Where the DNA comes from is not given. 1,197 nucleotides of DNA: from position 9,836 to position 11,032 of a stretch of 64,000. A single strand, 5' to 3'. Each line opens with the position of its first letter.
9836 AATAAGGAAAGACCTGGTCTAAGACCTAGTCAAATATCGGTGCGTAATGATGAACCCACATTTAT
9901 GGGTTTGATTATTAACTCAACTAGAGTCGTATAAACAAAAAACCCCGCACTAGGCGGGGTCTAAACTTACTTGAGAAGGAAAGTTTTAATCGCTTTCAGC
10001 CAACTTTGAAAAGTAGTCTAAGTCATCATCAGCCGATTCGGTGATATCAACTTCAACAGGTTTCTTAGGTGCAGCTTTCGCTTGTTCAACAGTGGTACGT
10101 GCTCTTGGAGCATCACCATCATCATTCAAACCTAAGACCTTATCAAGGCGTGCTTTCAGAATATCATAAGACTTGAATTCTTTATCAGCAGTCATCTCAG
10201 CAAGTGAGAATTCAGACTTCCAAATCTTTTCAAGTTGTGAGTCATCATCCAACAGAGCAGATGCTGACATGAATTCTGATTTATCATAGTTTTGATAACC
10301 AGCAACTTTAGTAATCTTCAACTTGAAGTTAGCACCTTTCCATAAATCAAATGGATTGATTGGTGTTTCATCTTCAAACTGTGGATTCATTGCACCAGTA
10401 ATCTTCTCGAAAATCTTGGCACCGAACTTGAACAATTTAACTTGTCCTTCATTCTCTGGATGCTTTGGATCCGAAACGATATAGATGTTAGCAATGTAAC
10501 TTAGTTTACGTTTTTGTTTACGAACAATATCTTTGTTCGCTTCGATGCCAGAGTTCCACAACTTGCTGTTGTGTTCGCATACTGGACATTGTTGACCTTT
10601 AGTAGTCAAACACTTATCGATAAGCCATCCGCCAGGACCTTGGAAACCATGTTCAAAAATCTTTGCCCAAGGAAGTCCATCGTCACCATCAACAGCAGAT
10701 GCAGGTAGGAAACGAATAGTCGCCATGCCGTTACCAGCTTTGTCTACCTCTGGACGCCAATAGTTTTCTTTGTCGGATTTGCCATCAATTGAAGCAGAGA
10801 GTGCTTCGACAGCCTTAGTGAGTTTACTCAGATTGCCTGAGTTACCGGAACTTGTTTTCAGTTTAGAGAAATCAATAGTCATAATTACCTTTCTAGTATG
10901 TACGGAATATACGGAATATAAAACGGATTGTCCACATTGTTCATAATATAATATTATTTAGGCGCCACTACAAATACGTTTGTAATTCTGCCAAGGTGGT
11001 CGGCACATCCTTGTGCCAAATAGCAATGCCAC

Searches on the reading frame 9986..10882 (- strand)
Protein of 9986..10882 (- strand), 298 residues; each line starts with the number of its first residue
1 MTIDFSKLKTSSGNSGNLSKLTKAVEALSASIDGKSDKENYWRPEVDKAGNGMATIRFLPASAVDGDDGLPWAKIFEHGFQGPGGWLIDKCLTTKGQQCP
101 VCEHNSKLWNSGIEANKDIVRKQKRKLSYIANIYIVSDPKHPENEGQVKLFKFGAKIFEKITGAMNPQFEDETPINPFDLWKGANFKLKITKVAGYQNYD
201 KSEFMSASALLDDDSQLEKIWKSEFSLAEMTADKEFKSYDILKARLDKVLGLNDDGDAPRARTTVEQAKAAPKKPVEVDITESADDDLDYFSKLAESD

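Call 51: search_protein_families(library=phrogs, proteins=[window:9986-10882:-], max_evalue=0.00001)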
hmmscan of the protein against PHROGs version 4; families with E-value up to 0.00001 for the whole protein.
window:9986-10882:- (298 aa): 3 families
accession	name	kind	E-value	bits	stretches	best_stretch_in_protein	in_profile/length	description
phrog_224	-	DNA, RNA and nucleotide metabolism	7.9e-106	355.5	1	4-270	2-266/318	single strand DNA binding protein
phrog_1764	-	unknown function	2.5e-46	159.5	1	36-264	26-252/391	unknown function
phrog_1192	-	DNA, RNA and nucleotide metabolism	7.1e-16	59.6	1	18-274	5-262/326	single strand DNA binding protein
